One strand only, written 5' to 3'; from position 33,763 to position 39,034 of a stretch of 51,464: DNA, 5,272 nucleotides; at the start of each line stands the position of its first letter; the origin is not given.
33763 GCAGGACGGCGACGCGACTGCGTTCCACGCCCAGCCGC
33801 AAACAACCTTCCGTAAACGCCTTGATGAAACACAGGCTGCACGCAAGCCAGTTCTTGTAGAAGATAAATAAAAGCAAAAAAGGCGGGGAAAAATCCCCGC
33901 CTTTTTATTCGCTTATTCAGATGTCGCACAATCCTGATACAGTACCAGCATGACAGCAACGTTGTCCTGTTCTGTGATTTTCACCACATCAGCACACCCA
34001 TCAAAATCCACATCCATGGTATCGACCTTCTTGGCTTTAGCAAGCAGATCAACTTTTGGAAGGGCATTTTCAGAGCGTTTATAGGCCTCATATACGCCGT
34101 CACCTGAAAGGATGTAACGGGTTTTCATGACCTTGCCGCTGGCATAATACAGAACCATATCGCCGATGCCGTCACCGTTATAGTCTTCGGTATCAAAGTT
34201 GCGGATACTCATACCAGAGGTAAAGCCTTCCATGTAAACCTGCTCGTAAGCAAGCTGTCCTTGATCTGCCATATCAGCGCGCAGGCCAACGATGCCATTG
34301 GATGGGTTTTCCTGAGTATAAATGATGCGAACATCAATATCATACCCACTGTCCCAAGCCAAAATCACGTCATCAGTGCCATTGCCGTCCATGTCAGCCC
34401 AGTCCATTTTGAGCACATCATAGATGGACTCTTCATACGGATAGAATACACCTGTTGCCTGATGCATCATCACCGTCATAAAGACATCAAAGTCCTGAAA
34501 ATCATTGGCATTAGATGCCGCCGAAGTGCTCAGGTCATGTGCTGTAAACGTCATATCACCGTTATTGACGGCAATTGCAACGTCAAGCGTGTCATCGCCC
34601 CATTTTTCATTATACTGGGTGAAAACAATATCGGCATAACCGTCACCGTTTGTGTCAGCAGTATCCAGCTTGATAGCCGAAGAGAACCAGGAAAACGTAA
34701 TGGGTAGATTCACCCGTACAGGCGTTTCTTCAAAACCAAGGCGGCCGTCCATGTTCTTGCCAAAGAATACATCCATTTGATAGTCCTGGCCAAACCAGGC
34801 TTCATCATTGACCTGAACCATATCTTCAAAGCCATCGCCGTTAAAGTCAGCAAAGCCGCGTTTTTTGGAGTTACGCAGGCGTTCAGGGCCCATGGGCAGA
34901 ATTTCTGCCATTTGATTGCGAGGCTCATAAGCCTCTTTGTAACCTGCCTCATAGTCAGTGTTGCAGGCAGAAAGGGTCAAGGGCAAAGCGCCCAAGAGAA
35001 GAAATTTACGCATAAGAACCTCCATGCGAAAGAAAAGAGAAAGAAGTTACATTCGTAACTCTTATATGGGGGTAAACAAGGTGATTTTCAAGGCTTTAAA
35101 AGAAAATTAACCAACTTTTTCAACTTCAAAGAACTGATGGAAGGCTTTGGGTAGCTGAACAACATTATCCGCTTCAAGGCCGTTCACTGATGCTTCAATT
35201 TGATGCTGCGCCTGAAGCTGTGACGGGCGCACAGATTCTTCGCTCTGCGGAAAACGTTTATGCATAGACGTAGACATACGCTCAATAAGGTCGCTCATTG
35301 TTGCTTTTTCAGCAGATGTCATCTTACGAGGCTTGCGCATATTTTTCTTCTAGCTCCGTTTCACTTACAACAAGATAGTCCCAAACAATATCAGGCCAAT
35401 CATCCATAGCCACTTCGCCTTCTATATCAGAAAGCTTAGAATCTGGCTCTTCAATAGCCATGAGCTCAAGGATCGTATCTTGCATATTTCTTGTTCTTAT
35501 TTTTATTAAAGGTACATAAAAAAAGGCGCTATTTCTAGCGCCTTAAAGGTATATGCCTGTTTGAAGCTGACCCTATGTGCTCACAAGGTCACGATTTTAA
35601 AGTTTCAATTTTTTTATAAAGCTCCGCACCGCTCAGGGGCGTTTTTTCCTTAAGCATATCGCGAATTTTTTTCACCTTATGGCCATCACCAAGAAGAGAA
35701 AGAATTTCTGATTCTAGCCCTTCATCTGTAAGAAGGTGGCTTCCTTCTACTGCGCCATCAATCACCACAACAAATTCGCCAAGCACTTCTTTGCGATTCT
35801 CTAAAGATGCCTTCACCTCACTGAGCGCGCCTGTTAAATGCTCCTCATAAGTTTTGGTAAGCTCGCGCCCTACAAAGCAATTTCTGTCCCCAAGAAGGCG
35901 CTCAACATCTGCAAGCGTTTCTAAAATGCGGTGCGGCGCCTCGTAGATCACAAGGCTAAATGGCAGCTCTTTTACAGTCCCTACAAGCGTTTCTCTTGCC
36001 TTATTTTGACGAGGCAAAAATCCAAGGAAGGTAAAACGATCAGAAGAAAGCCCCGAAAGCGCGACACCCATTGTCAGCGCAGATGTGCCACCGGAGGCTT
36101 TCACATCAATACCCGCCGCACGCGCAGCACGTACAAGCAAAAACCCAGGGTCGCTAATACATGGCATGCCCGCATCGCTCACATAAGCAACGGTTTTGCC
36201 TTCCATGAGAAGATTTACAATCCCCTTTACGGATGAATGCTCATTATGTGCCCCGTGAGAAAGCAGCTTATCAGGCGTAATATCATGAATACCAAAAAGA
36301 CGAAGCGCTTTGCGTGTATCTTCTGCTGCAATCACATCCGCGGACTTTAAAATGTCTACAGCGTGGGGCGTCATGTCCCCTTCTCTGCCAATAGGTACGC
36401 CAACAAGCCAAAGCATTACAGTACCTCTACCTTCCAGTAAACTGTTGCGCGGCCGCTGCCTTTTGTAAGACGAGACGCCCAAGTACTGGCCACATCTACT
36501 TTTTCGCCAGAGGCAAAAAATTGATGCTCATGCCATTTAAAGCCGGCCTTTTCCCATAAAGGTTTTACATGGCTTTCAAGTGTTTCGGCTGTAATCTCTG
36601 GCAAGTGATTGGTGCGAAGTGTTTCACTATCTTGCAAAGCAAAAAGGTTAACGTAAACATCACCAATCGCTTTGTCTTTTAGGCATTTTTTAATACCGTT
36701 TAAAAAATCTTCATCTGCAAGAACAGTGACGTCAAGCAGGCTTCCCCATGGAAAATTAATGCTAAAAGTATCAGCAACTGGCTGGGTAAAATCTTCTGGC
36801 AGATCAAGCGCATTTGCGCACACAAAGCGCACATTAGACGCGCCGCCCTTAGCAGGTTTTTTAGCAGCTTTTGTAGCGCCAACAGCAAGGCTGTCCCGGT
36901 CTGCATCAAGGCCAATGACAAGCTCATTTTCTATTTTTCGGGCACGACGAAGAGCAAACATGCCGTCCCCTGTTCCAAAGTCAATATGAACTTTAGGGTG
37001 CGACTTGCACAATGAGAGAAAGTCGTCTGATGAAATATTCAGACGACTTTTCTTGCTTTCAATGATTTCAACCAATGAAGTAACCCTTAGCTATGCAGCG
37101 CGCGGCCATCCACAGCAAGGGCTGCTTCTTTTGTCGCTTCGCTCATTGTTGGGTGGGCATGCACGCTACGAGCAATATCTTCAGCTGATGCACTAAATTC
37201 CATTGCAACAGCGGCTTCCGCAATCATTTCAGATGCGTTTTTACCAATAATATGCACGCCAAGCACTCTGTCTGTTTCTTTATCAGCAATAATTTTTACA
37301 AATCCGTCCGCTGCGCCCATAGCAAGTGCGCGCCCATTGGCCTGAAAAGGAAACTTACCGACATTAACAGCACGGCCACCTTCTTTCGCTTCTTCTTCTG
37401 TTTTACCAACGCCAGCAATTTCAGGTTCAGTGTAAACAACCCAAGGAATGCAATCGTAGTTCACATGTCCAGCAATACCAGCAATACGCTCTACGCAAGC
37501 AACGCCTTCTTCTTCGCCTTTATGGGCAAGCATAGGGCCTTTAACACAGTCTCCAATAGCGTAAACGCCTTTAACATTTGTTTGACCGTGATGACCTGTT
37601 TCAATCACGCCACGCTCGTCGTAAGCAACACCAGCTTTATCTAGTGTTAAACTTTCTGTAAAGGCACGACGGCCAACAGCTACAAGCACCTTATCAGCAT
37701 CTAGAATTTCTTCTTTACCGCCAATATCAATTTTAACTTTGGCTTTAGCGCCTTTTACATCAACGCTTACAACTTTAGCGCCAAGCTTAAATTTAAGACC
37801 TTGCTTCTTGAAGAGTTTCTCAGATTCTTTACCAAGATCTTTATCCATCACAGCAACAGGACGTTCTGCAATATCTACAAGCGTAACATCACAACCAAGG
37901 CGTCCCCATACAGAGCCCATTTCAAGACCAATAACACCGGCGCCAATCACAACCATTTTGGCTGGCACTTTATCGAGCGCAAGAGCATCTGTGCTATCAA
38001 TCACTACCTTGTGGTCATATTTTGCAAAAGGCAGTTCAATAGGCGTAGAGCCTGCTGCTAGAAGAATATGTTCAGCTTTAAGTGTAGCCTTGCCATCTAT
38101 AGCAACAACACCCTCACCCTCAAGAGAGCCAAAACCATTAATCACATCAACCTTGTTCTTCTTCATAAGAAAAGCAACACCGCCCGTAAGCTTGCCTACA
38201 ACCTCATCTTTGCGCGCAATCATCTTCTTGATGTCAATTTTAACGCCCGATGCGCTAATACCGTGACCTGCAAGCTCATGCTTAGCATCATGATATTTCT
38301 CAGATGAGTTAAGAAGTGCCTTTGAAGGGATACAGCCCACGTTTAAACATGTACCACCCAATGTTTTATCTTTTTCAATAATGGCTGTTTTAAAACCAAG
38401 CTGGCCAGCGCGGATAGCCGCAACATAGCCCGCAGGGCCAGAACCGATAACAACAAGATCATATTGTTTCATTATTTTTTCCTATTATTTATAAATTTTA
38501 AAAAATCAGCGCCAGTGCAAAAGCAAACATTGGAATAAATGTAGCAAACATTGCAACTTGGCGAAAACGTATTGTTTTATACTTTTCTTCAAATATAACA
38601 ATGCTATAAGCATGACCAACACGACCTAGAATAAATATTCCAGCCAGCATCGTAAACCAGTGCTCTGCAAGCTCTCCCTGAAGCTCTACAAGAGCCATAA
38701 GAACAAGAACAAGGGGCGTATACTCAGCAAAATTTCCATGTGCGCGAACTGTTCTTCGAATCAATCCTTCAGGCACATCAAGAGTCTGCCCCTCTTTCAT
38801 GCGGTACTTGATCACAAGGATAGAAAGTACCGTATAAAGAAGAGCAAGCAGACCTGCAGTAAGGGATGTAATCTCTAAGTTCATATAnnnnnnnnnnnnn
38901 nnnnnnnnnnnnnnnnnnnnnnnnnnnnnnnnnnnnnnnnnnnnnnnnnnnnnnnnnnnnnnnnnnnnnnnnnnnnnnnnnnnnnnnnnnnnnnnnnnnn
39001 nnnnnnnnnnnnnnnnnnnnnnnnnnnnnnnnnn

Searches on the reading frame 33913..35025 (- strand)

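Call 61: search_protein_families(library=pfam, proteins=[window:33913-35025:-], max_evalue=0.00001)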
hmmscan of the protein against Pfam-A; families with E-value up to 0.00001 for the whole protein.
window:33913-35025:- (370 aa): 2 families
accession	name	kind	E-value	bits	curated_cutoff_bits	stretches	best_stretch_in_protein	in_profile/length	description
PF13517.12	FG-GAP_3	-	2.9e-12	47.4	26.9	1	60-134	1-60/61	FG-GAP-like repeat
PF12256.14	TcdB_toxin_midN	-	5.8e-06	26.2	24.8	0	106-147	16-57/181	Insecticide toxin TcdB middle/N-terminal region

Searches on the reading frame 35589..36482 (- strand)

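Call 61: search_protein_families(library=pfam, proteins=[window:35589-36482:-], max_evalue=0.00001)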
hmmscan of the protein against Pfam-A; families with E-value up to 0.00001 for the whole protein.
window:35589-36482:- (297 aa): 1 family
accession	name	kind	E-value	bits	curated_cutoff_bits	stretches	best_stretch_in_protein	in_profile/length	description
PF00590.25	TP_methylase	-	4e-29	102.5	27.8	1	23-223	1-211/212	Tetrapyrrole (Corrin/Porphyrin) Methylases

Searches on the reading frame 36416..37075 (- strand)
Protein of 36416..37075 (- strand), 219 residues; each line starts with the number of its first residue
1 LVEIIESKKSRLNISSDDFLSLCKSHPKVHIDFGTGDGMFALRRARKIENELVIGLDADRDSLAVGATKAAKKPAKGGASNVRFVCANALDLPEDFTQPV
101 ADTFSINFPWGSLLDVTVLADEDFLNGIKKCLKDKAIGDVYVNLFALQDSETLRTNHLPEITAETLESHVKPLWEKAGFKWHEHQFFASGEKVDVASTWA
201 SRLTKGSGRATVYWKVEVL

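Call 61: search_protein_families(library=pfam, proteins=[window:36416-37075:-], max_evalue=0.00001)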
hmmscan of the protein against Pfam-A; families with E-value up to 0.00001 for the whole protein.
window:36416-37075:- (219 aa): 3 families
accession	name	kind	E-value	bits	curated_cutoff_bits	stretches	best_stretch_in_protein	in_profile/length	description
PF24675.1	NpmA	-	1.4e-50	172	60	1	9-214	6-210/214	16S rRNA (adenine(1408)-N(1))-methyltransferase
PF13847.12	Methyltransf_31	-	1.3e-06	28.6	27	1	30-134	7-103/145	Methyltransferase domain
PF13649.12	Methyltransf_25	-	1.4e-06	29.3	27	1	32-112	3-73/97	Methyltransferase domain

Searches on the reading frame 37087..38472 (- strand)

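Call 61: search_protein_families(library=pfam, proteins=[window:37087-38472:-], max_evalue=0.00001)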
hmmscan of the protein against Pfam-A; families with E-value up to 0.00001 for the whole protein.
window:37087-38472:- (461 aa): 10 families
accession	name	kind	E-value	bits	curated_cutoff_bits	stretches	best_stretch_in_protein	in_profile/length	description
PF07992.20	Pyr_redox_2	-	1.7e-72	244.8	26.1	1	4-323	1-291/291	Pyridine nucleotide-disulphide oxidoreductase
PF02852.28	Pyr_redox_dim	-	4.1e-44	149.7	25.3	1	342-451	1-110/110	Pyridine nucleotide-disulphide oxidoreductase, dimerisation domain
PF00070.33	Pyr_redox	-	2.4e-19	70.1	22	1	172-248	1-79/82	Pyridine nucleotide-disulphide oxidoreductase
PF13738.12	Pyr_redox_3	-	5.5e-11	42.7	30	1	128-307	120-305/305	Pyridine nucleotide-disulphide oxidoreductase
PF12831.13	FAD_oxidored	-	3.6e-09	36.9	27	1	5-44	1-40/416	FAD dependent oxidoreductase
PF01134.28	GIDA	-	8.8e-09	35.3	22.1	1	5-54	1-47/391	Glucose inhibited division protein A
PF13450.12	NAD_binding_8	-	1.9e-08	34.9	21.9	0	8-43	1-36/68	NAD(P)-binding Rossmann-like domain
PF03486.20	HI0933_like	-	2.8e-07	30.7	50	0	5-40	2-37/244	HI0933-like protein Rossmann domain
PF01262.27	AlaDh_PNT_C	-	2.9e-07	30.6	23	0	169-224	23-82/214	Alanine dehydrogenase/PNT, C-terminal domain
PF00890.30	FAD_binding_2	-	5.6e-07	29.5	20.4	1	5-41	1-37/414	FAD binding domain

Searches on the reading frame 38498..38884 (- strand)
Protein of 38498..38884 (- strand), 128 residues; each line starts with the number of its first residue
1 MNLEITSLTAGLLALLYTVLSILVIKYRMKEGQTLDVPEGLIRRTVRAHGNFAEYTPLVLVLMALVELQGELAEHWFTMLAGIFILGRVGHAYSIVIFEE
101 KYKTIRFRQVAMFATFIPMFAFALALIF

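Call 61: search_protein_families(library=pfam, proteins=[window:38498-38884:-], max_evalue=0.00001)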
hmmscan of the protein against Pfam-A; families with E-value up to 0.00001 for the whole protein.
window:38498-38884:- (128 aa): 1 family
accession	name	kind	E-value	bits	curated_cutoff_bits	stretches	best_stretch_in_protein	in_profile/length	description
PF01124.23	MAPEG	-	3.7e-19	69.6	23.4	1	8-127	3-128/129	MAPEG family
